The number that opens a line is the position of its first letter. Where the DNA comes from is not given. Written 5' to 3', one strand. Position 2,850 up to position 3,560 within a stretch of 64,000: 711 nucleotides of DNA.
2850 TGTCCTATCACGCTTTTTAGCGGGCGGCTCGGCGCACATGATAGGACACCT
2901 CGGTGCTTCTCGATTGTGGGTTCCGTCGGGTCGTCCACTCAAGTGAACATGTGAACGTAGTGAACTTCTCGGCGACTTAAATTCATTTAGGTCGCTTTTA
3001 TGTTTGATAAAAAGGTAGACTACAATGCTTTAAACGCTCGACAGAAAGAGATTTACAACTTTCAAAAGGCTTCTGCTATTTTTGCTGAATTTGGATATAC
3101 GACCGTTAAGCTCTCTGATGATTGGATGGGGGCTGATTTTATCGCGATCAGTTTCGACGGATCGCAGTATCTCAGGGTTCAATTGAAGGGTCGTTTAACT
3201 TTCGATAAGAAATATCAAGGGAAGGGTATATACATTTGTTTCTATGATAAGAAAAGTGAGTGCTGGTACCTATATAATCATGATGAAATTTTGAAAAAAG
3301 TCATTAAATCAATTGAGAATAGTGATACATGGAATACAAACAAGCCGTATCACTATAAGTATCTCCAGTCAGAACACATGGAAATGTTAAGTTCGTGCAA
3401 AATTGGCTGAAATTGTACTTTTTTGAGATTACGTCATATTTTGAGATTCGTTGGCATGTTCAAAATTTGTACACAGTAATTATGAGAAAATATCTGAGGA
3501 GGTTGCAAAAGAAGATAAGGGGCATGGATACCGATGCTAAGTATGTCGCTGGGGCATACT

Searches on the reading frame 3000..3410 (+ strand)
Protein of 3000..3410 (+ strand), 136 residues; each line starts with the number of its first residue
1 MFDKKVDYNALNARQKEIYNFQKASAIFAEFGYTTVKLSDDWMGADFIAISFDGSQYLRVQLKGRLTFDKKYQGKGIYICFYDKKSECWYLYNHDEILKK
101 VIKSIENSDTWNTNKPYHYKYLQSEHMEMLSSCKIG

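Call 9: search_protein_families(library=pfam, proteins=[window:3000-3410:+], max_evalue=0.01)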
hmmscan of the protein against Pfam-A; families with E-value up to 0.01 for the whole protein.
window:3000-3410:+ (136 aa): 0 families

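Call 48: search_protein_families(library=phrogs, proteins=[window:3000-3410:+], max_evalue=0.01)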
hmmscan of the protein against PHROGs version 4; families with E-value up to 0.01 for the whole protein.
window:3000-3410:+ (136 aa): 0 families

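Call 60: find_homologous_proteins(query=window:3000-3410:+)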
Query window:3000-3410:+ (136 aa): 306 proteins with E <= 0.001 among 309 candidates; the best 120 are listed.
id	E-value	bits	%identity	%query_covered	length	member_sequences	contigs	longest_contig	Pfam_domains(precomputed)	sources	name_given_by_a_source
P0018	6.6e-78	277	90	100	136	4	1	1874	-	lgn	-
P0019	1.1e-64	234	76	100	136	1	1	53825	-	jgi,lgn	jgi:hypothetical protein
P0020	3.2e-62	226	74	100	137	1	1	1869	-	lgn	-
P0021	1.5e-59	218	72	100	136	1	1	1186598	-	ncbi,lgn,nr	ncbi:MAG: hypothetical protein IPN70_02065 [Candidatus Moraniibacteriota bacterium]|nr:MAG: hypothet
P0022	1.5e-55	205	72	96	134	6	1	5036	-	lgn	-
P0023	1.5e-54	201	64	100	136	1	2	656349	-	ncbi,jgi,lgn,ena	ncbi:MAG: hypothetical protein WC848_02480 [Parcubacteria group bacterium]|jgi:hypothetical protein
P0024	1.9e-54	201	65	100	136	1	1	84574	-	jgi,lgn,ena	-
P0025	2.2e-54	201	68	96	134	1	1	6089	-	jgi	jgi:hypothetical protein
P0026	5.1e-54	200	65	100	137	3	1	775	-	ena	-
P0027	5.5e-54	200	64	100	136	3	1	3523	-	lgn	-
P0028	7.0e-54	199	65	100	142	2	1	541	-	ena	-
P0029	3.7e-53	197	73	88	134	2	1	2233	-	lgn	-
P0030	1.1e-52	195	66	99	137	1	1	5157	-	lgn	-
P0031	1.9e-52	195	72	88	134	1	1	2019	-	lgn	-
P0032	3.1e-52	194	68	98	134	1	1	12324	-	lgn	-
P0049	1.5e-46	175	59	99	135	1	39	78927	-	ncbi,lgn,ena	-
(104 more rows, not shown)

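Call 61: find_encoding_contigs(protein=P0019, flank=6000, max_places=3)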
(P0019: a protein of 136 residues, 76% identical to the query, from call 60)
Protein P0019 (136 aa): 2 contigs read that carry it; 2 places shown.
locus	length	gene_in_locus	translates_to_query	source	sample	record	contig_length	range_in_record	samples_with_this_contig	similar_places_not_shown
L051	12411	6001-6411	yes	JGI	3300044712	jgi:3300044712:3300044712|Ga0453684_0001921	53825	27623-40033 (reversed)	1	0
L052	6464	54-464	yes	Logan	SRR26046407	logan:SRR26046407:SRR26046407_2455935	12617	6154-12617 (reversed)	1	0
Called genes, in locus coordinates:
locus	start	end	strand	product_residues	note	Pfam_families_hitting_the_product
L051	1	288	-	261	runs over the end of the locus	PF04402:SIMPL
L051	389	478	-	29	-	-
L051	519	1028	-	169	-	PF00254:FKBP_C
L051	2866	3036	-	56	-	-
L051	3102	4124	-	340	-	PF13481:AAA_25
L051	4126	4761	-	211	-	PF01807:Zn_ribbon_DnaG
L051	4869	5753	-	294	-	-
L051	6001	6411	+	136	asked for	-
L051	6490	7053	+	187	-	-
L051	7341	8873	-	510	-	PF00899:ThiF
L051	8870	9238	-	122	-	PF14462:Prok-E2_E (weak)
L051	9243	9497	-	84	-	-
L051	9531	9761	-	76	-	PF09954:DUF2188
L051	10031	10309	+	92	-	PF13560:HTH_31 (weak), PF01381:HTH_3 (weak)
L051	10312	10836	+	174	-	PF06114:Peptidase_M78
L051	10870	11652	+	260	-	PF18928:DUF5677 (weak)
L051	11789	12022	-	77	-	PF12844:HTH_19, PF01381:HTH_3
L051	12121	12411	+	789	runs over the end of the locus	PF03848:TehB (weak), PF05175:MTS, PF03602:Cons_hypoth95 (weak), PF06325:PrmA, PF13649:Methyltransf_25 (weak), PF13847:Methyltransf_31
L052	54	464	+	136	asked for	-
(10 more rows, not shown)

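Call 62: find_encoding_contigs(protein=P0021, flank=6000, max_places=3)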
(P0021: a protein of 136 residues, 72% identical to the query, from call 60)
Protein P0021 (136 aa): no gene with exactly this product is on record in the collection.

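Call 63: find_encoding_contigs(protein=P0049, flank=6000, max_places=10)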
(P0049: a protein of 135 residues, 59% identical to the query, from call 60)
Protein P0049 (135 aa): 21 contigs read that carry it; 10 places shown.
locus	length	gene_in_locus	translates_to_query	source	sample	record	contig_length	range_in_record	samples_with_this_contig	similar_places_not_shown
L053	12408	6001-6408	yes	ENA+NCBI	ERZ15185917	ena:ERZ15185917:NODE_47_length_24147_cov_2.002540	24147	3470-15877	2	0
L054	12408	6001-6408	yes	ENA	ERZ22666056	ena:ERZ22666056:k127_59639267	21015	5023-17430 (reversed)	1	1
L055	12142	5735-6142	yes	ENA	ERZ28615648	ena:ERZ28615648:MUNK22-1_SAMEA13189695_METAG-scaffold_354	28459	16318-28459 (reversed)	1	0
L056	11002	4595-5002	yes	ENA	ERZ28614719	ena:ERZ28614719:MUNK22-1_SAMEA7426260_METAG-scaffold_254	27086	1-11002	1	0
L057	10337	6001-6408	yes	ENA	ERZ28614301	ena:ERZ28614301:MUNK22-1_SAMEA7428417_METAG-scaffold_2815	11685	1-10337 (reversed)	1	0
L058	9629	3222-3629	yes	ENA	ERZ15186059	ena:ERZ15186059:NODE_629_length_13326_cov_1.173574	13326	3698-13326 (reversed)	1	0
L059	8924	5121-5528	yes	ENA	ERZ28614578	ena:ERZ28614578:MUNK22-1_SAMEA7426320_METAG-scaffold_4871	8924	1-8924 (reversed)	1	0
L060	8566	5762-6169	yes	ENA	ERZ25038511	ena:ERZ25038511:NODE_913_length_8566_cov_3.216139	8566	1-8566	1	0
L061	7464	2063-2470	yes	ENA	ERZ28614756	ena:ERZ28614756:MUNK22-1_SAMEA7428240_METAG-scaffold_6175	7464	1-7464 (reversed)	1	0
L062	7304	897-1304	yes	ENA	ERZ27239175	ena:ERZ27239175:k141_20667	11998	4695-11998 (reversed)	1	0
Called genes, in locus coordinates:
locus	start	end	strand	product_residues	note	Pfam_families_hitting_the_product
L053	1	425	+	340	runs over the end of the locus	PF18939:DUF5686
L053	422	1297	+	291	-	PF18939:DUF5686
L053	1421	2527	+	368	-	PF03462:PCRF, PF00472:RF-1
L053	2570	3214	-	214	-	PF01243:PNPOx_N, PF10590:PNP_phzG_C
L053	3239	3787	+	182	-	PF02622:DUF179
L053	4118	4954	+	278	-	PF00378:ECH_1, PF16113:ECH_2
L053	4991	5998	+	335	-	PF01040:UbiA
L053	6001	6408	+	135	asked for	-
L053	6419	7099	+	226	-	PF00753:Lactamase_B, PF13483:Lactamase_B_3, PF23023:Anti-Pycsar_Apyc1 (faint), PF12706:Lactamase_B_2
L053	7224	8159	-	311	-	PF00478:IMPDH, PF03060:NMO, PF05690:ThiG (weak), PF01070:FMN_dh (weak)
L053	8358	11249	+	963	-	PF21760:SecD_1st, PF22599:SecDF_P1_head, PF02355:SecD_SecF_C, PF07549:Sec_GG, PF02355:SecD_SecF_C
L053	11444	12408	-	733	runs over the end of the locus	PF13328:HD_4, PF01966:HD (weak), PF04607:RelA_SpoT, PF02824:TGS, PF28438:RelA_RIS, PF13291:ACT_4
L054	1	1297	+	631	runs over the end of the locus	PF18939:DUF5686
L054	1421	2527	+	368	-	PF03462:PCRF, PF00472:RF-1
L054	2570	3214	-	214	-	PF01243:PNPOx_N, PF10590:PNP_phzG_C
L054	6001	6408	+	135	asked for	-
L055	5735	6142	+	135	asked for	-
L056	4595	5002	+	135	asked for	-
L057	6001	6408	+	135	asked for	-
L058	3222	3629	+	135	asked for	-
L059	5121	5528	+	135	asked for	-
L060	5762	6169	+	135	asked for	-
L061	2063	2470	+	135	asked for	-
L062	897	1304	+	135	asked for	-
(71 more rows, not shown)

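Call 79: find_encoding_contigs(protein=P0023, flank=6000, max_places=3)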
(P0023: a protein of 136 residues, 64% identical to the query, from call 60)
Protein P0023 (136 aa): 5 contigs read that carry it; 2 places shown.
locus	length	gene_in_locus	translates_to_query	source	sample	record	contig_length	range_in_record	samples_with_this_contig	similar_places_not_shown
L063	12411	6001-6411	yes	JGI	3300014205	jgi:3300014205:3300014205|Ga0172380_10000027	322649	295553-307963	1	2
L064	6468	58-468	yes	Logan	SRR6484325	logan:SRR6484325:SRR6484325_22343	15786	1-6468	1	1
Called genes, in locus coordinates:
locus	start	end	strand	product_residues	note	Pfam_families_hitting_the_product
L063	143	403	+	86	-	PF01541:GIY-YIG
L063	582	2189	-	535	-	PF00239:Resolvase, PF07508:Recombinase (weak), PF13408:Zn_ribbon_recom (faint)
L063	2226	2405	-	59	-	-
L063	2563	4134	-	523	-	-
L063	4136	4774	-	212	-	PF01807:Zn_ribbon_DnaG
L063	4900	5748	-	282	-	-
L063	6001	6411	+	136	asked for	-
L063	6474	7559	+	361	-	-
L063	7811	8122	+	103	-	-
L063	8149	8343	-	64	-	-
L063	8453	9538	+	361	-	-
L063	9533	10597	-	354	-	PF00145:DNA_methylase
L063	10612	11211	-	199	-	PF01726:LexA_DNA_bind, PF08279:HTH_11 (faint), PF12840:HTH_20 (weak), PF13412:HTH_24 (faint), PF00717:Peptidase_S24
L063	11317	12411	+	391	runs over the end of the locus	PF13391:HNH_2 (weak), PF18145:SAVED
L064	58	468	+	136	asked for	-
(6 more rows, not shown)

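Call 80: find_encoding_contigs(protein=P0024, flank=6000, max_places=3)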
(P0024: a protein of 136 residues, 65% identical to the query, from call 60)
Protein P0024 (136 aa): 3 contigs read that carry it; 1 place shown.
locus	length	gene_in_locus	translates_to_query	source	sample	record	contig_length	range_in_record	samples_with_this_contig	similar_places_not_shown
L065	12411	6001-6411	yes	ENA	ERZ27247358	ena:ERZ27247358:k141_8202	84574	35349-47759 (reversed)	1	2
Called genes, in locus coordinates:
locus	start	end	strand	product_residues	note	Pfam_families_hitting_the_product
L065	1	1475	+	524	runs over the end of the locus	PF03979:Sigma70_r1_1, PF00140:Sigma70_r1_2, PF04542:Sigma70_r2, PF04539:Sigma70_r3, PF04545:Sigma70_r4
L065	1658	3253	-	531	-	PF00239:Resolvase, PF07508:Recombinase, PF13408:Zn_ribbon_recom (weak)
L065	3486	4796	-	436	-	-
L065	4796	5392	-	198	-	PF01807:Zn_ribbon_DnaG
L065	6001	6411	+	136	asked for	-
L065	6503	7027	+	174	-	PF05656:DUF805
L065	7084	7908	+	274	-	PF01580:FtsK_SpoIIIE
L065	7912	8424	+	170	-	PF01661:Macro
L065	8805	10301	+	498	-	PF13506:Glyco_transf_21, PF00535:Glycos_transf_2, PF13641:Glyco_tranf_2_3, PF13632:Glyco_trans_2_3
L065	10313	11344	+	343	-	PF13439:Glyco_transf_4, PF13579:Glyco_trans_4_4 (weak), PF00534:Glycos_transf_1, PF20706:GT4-conflict (weak), PF13692:Glyco_trans_1_4, PF13524:Glyco_trans_1_2 (weak)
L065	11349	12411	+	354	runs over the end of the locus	PF13439:Glyco_transf_4, PF13579:Glyco_trans_4_4 (weak), PF00534:Glycos_transf_1, PF13692:Glyco_trans_1_4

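Call 81: find_encoding_contigs(protein=P0032, flank=6000, max_places=3)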
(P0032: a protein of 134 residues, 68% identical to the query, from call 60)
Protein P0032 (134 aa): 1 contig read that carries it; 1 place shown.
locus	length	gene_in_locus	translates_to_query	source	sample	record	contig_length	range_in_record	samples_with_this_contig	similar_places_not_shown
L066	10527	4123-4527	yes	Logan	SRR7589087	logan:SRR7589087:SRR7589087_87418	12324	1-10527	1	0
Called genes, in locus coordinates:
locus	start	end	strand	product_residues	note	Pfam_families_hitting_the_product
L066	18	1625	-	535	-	PF00239:Resolvase, PF07508:Recombinase, PF13408:Zn_ribbon_recom (weak)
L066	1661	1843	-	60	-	-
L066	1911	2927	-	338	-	PF13481:AAA_25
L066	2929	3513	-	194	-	PF01807:Zn_ribbon_DnaG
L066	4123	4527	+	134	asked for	-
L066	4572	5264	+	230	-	-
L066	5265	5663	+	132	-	-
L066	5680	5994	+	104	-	-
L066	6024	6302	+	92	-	-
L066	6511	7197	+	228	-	PF09564:RE_NgoBV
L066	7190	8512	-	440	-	PF00145:DNA_methylase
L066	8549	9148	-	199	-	PF01726:LexA_DNA_bind, PF13412:HTH_24 (weak), PF00717:Peptidase_S24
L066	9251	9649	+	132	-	-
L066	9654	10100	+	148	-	PF08937:ThsB_TIR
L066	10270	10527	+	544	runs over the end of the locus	PF00916:Sulfate_transp, PF16983:MFS_MOT1 (weak), PF01740:STAS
